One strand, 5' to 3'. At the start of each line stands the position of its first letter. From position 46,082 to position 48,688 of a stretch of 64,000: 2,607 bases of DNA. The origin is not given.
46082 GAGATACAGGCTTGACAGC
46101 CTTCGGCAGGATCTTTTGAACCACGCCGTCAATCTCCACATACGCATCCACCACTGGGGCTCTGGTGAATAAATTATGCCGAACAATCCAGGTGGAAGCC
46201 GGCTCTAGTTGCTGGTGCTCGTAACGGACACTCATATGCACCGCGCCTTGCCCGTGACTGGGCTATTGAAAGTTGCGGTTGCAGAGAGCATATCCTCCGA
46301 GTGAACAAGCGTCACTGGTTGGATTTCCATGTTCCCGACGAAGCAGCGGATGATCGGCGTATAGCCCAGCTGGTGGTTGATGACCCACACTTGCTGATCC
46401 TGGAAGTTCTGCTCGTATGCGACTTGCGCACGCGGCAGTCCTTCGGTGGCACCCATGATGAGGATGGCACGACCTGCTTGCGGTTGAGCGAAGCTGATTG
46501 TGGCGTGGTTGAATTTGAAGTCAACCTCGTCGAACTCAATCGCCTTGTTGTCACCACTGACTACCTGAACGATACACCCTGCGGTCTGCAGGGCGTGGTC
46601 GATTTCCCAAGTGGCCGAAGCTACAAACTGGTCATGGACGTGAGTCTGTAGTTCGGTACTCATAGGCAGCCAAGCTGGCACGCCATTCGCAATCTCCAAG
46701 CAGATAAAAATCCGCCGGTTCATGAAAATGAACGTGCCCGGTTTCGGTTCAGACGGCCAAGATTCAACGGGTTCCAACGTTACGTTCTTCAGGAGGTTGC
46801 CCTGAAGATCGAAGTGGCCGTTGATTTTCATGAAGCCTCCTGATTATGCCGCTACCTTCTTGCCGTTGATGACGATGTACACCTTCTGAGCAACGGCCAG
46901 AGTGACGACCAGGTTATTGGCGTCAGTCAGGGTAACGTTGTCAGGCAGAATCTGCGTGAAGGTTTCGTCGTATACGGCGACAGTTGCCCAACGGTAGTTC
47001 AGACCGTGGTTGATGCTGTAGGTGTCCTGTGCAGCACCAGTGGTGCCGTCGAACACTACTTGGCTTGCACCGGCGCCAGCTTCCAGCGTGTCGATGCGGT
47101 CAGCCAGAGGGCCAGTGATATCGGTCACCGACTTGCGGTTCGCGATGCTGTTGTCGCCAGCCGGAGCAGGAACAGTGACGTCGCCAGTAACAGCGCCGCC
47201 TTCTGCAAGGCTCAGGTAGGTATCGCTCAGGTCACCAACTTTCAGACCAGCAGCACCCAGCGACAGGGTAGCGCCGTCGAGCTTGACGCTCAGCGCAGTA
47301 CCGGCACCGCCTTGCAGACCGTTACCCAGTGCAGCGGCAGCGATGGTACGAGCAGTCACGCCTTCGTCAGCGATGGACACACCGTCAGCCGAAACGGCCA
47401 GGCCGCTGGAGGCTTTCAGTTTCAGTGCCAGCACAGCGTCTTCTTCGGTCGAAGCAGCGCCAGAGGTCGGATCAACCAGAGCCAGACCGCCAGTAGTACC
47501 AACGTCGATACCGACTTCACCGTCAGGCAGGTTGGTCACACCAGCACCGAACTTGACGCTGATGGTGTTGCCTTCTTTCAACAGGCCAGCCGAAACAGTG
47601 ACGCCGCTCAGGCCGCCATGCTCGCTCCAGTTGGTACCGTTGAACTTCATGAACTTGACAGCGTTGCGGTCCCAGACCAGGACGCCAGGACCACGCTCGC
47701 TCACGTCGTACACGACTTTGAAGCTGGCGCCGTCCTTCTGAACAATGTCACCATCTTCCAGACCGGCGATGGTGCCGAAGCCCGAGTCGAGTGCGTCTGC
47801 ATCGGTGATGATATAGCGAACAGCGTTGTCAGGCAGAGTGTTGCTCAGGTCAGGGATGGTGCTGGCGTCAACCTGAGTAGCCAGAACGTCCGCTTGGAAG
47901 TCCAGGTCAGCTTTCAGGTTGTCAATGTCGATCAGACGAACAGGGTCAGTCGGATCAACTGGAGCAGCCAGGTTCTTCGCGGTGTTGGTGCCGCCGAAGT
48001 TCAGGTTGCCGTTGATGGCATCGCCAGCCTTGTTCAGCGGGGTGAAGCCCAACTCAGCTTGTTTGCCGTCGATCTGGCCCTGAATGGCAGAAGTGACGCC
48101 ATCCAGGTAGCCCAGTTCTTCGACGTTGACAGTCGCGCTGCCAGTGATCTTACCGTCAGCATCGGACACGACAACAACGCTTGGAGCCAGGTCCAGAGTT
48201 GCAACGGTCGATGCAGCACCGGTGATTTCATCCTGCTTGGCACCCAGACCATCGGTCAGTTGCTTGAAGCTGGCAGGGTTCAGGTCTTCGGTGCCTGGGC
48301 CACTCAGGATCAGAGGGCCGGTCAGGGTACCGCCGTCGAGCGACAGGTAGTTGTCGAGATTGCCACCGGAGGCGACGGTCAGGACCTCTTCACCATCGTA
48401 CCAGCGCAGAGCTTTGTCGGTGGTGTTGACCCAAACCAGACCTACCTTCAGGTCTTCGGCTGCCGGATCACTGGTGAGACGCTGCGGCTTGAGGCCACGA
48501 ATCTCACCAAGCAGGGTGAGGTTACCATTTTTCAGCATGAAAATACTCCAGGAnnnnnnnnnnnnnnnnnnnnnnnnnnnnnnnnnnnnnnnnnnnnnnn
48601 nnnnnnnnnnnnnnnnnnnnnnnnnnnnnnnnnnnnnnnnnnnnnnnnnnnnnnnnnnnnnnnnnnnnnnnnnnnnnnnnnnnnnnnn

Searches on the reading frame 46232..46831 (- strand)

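Call 7: search_protein_families(library=pfam, proteins=[window:46232-46831:-], max_evalue=1)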
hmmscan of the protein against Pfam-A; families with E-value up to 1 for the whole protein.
window:46232-46831:- (199 aa): 0 families

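Call 8: search_protein_families(library=phrogs, proteins=[window:46232-46831:-], max_evalue=0.1)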
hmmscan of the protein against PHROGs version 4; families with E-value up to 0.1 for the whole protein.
window:46232-46831:- (199 aa): 5 families
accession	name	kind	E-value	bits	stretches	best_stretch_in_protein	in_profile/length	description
phrog_21918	-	unknown function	2.5e-84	282.7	1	1-198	1-199/200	-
phrog_34633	-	unknown function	3e-06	28.1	1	63-124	191-251/252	-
phrog_30556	-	unknown function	1.1e-05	26.8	1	61-124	96-158/159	-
phrog_24148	-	DNA, RNA and nucleotide metabolism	0.00021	21.8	1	60-125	195-264/275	HNH endonuclease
phrog_2912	-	unknown function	0.013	16.3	0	61-117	97-156/164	-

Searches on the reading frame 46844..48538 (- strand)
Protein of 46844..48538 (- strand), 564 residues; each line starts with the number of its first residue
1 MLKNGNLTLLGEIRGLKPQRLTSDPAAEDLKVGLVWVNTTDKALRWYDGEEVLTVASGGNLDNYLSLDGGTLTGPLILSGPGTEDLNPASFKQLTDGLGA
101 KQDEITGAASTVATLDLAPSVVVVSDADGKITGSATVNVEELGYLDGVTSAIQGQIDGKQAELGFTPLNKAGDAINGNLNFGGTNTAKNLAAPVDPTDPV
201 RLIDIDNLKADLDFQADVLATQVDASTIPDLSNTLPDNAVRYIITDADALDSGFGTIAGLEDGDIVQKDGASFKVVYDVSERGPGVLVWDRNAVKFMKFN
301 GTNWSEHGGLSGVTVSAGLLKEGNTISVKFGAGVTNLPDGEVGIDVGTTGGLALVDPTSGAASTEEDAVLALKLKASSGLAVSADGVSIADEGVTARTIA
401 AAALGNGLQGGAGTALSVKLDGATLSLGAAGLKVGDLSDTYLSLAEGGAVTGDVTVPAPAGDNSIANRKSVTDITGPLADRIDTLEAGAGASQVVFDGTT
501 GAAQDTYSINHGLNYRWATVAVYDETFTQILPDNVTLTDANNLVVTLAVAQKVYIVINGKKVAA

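Call 7: search_protein_families(library=pfam, proteins=[window:46844-48538:-], max_evalue=1)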
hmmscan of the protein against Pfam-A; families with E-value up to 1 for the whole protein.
window:46844-48538:- (564 aa): 1 family
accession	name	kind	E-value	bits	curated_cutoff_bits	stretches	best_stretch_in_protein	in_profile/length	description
PF13464.11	RodZ_C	-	0.077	13.4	23.9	0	534-562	30-58/72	RodZ C-terminal domain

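Call 8: search_protein_families(library=phrogs, proteins=[window:46844-48538:-], max_evalue=0.1)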
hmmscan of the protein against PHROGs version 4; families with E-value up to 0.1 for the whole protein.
window:46844-48538:- (564 aa): 3 families
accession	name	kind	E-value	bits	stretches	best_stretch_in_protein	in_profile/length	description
phrog_16122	-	head and packaging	2.2e-159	532.8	1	2-564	1-526/526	virion structural protein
phrog_17153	-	unknown function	6.3e-07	30.1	1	92-157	91-152/288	-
phrog_21918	-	unknown function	3e-06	27.9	1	502-551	71-120/200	-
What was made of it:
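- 46844..48538 (-): Fibre A: 564-aa virion fibre/tail protein, always immediately downstream of g1 in the jumbo clades. phrog_16122, 2e-159 (call 8).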

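Call 83: search_dna_similar(query=window:46844-48538:-, collection=phages, mode=protein, max_evalue=0.001, max_rows=60, rows=spread)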
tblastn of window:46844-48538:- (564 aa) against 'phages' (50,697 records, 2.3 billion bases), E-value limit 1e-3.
Records with a match: 78; places in all: 83; records where one place covers at least 80% of the query: 45.
Best place of each record, by identity: 60-80% 2; <60% 76.
By first word of the organism name: Erwinia 48; Dickeya 8; Bacillus 7; Pseudomonas 5; Caudoviricetes 3; Phage 1; Yersinia 1; Alcaligenes 1; Salmonella 1; Aeromonas 1; and 2 more.
By host as written in the record: Erwinia amylovora 43; Dickeya solani MK10 6; Bacillus subtilis 4; - 3; Pseudomonas aeruginosa PAO1 2; Erwinia amylovora 1/79 2; Erwinia amylovora strain phiEa100 ATCC 29780 2; Dickeya solani 2; and 11 more.
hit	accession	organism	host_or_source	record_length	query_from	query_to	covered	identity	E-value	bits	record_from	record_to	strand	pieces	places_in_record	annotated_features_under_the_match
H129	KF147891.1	Pseudomonas phage PaBG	Pseudomonas aeruginosa PAO1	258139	1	564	100%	62.0%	0e+0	600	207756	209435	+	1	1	structural tail protein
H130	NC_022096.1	Pseudomonas phage PaBG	Pseudomonas aeruginosa PAO1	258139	1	564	100%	62.0%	0e+0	600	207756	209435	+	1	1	virion structural protein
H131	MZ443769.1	Erwinia phage pEp_SNUABM_52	Erwinia amylovora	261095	2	557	99%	35.1%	4e-54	204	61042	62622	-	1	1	hypothetical protein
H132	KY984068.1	Erwinia phage vB_EamM_Y3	Erwinia amylovora 1/79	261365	2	557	99%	34.6%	1e-49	191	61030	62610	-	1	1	putative virion protein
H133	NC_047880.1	Erwinia phage vB_EamM_Y3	Erwinia amylovora 1/79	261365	2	557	99%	34.6%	1e-49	191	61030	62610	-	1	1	virion structural protein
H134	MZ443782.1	Erwinia phage pEa_SNUABM_16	Erwinia amylovora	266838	2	557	99%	33.6%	1e-47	185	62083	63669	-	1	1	hypothetical protein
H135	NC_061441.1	Erwinia phage pEa_SNUABM_16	Erwinia amylovora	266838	2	557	99%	33.6%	1e-47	185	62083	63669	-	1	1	virion structural protein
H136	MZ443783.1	Erwinia phage pEa_SNUABM_28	Erwinia amylovora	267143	2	557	99%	33.4%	1e-47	185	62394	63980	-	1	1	hypothetical protein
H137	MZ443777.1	Erwinia phage pEa_SNUABM_17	Erwinia amylovora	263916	2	557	99%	33.4%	1e-50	194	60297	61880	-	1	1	hypothetical protein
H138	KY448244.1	Erwinia phage vB_EamM_Yoloswag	Erwinia amylovora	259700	1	563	100%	32.9%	1e-56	211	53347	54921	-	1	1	putative T1SS secreted agglutinin RTX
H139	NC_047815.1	Erwinia phage vB_EamM_Yoloswag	Erwinia amylovora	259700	1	563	100%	32.9%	1e-56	211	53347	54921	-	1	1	virion structural protein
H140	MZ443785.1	Erwinia phage pEa_SNUABM_22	Erwinia amylovora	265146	2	557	99%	33.3%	3e-47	184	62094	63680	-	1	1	hypothetical protein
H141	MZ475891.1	Erwinia phage pEa_SNUABM_13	Erwinia amylovora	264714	1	557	99%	33.0%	3e-42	168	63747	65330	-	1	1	hypothetical protein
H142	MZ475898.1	Erwinia phage pEa_SNUABM_25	Erwinia amylovora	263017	1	557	99%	32.8%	2e-42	169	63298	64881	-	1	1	hypothetical protein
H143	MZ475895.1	Erwinia phage pEa_SNUABM_14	Erwinia amylovora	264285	1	557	99%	32.8%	2e-42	169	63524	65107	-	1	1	hypothetical protein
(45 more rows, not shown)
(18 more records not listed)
